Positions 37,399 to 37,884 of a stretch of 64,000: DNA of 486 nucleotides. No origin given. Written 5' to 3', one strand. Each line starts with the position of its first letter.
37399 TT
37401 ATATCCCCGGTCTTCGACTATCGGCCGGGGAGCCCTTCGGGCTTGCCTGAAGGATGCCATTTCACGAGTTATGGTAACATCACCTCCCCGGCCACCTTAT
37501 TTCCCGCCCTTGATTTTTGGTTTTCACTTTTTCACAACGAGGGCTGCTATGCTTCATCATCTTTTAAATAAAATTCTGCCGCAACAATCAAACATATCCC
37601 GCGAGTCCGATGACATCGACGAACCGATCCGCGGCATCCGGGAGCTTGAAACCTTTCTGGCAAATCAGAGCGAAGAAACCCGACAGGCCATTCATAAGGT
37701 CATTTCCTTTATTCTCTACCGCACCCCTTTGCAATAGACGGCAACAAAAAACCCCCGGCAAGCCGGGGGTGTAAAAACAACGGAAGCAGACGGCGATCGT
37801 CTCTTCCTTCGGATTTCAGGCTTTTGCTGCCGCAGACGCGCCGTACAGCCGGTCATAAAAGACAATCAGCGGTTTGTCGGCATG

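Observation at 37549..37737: The small proteins look like free-standing copies of the C-terminal extension of the adjacent XRE regulators (SinR/SinI-like logic)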

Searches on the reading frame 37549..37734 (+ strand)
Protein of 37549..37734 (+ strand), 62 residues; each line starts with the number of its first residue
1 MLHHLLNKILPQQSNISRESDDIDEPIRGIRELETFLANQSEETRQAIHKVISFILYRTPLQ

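Call 7: search_protein_families(library=pfam, max_evalue=1, proteins=[window:37549-37734:+])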
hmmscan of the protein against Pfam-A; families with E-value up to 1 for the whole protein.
seq(62 aa): 1 family
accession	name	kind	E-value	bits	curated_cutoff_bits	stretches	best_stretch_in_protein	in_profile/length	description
PF23154.1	KANSL3_1st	-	0.071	13.3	23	1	6-56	15-58/169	KANSL3, helical domain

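Call 11: find_homologous_proteins(query=window:37549-37734:+, max_evalue=0.01)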
Query seq(62 aa) (62 aa): 1 proteins with E <= 0.01 among 1 candidates.
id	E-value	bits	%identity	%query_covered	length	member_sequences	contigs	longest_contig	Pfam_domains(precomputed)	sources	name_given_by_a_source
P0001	8.5e-32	125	98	100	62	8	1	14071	-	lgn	-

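Call 19: find_related_loci(query=A2, collection=genome_contigs, flank=4000)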
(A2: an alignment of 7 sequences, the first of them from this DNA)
Query A2 (62 aa) in genome_contigs; peptide patterns used: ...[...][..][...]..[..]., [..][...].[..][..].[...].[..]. (x = any residue, [..] = any of these).
126 stretches matched a pattern; 7 encode a relative of the query (tblastn E <= 1e-3); 7 distinct loci.
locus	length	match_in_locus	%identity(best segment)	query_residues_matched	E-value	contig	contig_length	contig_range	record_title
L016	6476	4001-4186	97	1-62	1e-37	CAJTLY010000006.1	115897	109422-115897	MAG TPA_asm: uncultured Alphaproteobacteria bacterium isolate MGBC103387 genome assembly, contig: MGBC103387.6, whole ge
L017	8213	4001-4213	54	1-62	2e-17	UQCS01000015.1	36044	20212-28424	uncultured Azospirillum sp. isolate UMGS149 genome assembly, contig: NODE_285_length_36044_cov_6.022507, whole genome sh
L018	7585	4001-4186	50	1-62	7e-17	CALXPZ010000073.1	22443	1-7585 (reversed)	MAG: uncultured Alphaproteobacteria bacterium isolate E20__bin236 genome assembly, contig: E20__k127_4205966, whole geno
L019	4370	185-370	48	1-62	1e-15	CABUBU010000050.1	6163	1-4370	MAG TPA_asm: uncultured Azospirillum sp. isolate MGYG-HGUT-03859 genome assembly, contig: GUT_GENOME246211_50, whole gen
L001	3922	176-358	47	1-62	6e-14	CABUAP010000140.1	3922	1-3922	MAG TPA_asm: uncultured Azospirillum sp. isolate MGYG-HGUT-03845 genome assembly, contig: GUT_GENOME245766_140, whole ge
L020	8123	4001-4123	54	18-57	9e-11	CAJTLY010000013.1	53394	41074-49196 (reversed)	MAG TPA_asm: uncultured Alphaproteobacteria bacterium isolate MGBC103387 genome assembly, contig: MGBC103387.13, whole g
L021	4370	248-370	44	17-57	7e-10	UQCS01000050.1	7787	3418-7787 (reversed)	uncultured Azospirillum sp. isolate UMGS149 genome assembly, contig: NODE_2594_length_7787_cov_6.235127, whole genome sh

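Call 20: find_related_loci(query=A2, collection=metagenome_contigs, flank=3000)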
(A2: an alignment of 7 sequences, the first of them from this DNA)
Query A2 (62 aa) in metagenome_contigs; peptide patterns used: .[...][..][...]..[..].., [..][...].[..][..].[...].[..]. (x = any residue, [..] = any of these).
142 stretches matched a pattern; 32 encode a relative of the query (tblastn E <= 1e-3); 32 distinct loci.
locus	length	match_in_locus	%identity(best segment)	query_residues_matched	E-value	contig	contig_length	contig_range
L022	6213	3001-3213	54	1-62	5e-17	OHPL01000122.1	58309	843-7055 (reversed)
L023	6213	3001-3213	54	1-62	5e-17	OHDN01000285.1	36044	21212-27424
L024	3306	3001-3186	47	1-62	2e-15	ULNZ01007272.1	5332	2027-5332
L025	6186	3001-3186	47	1-62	2e-15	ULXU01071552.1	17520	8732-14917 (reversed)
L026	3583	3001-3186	47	1-62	2e-15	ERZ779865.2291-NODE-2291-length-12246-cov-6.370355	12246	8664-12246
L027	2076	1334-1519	48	1-62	4e-15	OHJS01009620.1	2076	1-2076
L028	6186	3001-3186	47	1-62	4e-15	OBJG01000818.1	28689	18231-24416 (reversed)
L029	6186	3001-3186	47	1-62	4e-15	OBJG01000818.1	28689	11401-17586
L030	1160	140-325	47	1-62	6e-15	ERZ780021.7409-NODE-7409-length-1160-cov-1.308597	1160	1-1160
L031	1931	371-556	47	1-62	7e-15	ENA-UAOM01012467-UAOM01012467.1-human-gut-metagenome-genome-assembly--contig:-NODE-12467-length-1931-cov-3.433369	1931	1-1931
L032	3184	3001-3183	46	1-61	1e-14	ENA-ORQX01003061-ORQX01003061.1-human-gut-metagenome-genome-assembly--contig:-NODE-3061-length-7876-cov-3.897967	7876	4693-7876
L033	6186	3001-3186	45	1-62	1e-14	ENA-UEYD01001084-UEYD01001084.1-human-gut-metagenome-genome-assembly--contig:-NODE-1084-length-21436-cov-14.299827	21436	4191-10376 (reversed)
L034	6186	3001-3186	44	1-62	4e-14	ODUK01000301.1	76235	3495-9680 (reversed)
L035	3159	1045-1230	44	1-62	4e-14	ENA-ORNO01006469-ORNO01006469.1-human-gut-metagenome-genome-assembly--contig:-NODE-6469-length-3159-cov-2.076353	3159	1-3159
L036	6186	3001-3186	44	1-62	3e-14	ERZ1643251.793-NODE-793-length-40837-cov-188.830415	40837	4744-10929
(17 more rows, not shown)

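Call 29: find_homologous_proteins(query=A3, max_evalue=1)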
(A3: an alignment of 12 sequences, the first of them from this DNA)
Query A3 (12 sequences) (62 aa, profile of the alignment): 26 proteins with E <= 1 among 4549 candidates.
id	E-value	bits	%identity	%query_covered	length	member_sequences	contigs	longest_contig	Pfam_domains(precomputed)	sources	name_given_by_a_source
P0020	7.4e-31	124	47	100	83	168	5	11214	-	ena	-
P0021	8.0e-31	124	50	100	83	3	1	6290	-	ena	-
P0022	1.4e-30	123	48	100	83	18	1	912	-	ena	-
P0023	1.6e-30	123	47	100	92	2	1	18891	-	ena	-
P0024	8.0e-30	120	48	100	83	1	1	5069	-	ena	-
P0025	2.3e-29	119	48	100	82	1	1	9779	-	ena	-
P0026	2.8e-29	119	44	100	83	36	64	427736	-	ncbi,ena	-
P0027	4.2e-29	118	45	100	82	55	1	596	-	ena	-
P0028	5.8e-29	118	47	100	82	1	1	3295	-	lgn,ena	-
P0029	7.6e-29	117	48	100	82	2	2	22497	-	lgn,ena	-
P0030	8.3e-29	117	45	100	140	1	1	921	-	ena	-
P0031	1.7e-28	116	45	100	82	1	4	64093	-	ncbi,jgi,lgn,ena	-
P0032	7.4e-27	111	45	100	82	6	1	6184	-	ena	-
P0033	1.3e-26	110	50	61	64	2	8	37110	-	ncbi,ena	-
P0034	2.6e-26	109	52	66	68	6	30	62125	-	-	-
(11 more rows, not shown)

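Call 38: predict_structure(alignment_id=A4)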
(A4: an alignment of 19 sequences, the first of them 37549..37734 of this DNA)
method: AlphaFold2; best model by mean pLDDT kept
length: 62 residues; sequences in the alignment: 19
mean_pLDDT: 75.0   pTM: 0.49
mean pLDDT of the five models: 75.0, 74.6, 73.8, 73.6, 68.8
residues with pLDDT >= 90: 28; 70-90: 8; 50-70: 14; < 50: 12
segments of 3 or more residues with pLDDT < 50: 10-19
pLDDT, mean of each block of 10 residues (from residue 1): 51 45 75 93 97 91 60
secondary structure, 60 per line:
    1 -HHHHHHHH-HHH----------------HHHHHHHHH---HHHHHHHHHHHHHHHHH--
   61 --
elements in order: H2-9 H30-38 H42-58

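Call 42: search_protein_representatives(alignment_id=A4)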
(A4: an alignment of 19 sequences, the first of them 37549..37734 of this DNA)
Query: 19 sequences, 83 profile positions. Proteins with E-value up to 0.001 (for the whole library): 5; up to 1e-10: 4; up to 1e-30: 1. The best 5 are listed.
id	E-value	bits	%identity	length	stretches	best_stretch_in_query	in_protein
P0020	2.7e-42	158.9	-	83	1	1-83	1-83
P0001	6.0e-23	96.9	-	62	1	1-62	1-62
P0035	6.4e-23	96.8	-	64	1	1-62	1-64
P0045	1.2e-19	86.2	-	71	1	1-62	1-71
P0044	5.6e-06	42.5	-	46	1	1-34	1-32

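Call 43: search_solved_structures(query=A4, max_evalue=10, show_alignments=2)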
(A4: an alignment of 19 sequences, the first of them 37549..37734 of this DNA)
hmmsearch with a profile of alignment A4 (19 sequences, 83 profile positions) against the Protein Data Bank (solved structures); distinct sequences matched with E-value up to 10: 2.
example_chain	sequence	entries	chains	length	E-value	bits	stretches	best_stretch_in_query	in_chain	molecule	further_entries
4n3y_B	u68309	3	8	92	0.27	14.6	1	13-77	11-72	Rab GTPase-binding effector protein 1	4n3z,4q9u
1x79_B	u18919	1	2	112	0.62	13.4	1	10-77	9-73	Rab GTPase binding effector protein 1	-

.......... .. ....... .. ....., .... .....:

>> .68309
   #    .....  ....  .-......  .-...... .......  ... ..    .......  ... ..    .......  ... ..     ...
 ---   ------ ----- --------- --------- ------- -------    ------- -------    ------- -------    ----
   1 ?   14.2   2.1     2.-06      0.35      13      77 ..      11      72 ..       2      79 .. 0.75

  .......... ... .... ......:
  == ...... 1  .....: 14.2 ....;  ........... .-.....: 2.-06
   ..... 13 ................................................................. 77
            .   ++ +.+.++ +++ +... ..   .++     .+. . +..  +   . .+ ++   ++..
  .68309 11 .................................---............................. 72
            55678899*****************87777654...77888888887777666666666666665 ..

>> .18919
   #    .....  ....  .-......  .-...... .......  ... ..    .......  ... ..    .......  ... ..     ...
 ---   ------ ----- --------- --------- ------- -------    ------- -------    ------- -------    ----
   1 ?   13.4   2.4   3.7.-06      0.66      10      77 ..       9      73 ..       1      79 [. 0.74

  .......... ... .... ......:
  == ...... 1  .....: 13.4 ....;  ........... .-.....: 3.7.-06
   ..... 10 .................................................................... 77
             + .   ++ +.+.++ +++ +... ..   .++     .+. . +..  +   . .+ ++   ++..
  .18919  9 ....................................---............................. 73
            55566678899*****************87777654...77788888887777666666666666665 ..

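Call 44: fold_search(model_id=the predicted structure, library=pdb)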
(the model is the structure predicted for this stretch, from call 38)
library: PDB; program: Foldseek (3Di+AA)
matches with E <= 10: 1; with E <= 0.001: 0
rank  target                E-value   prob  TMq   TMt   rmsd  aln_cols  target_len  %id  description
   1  9n49_G                5.7e+00  0.11  0.43  0.09   8.8        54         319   17  C-ring - single subunit of the 34-mer CCW flagellar switch complex - FliF, FliG, FliM, and FliN from Salmonella (released 2025-03-12)

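Call 73: search_protein_families(library=phrogs, max_evalue=0.01, proteins=[window:37549-37734:+])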
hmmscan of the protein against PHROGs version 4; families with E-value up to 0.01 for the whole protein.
window:37549-37734:+ (62 aa): 0 families

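Call 74: search_protein_families(library=padloc, max_evalue=0.01, proteins=[window:37549-37734:+])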
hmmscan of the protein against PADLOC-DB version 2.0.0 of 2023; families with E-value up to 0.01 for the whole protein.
window:37549-37734:+ (62 aa): 0 families

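Call 75: search_protein_families(library=ncbifam, max_evalue=0.01, proteins=[window:37549-37734:+])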
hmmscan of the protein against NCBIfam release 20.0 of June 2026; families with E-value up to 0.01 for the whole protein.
window:37549-37734:+ (62 aa): 0 families

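Call 86: find_encoding_contigs(protein=P0021, flank=4000, max_places=6)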
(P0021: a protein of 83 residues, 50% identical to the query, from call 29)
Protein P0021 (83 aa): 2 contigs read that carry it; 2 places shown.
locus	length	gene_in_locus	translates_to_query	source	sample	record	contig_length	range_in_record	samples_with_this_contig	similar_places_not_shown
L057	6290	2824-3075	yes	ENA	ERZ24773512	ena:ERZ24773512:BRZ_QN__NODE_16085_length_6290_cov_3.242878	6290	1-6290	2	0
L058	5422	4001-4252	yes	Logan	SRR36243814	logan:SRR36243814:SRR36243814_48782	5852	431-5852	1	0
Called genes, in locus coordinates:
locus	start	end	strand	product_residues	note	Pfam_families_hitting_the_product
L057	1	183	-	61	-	?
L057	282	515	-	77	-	PF00550:PP-binding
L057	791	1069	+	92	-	-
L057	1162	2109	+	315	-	PF00056:Ldh_1_N, PF02866:Ldh_1_C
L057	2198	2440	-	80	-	PF13560:HTH_31, PF01381:HTH_3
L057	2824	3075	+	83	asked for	-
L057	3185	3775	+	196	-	-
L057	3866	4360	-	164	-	-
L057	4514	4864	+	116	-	-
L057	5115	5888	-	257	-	-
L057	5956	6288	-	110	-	?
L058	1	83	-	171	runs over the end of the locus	?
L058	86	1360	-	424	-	PF00109:ketoacyl-synt, PF02801:Ketoacyl-synt_C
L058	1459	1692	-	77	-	PF00550:PP-binding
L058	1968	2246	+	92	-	-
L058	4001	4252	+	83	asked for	-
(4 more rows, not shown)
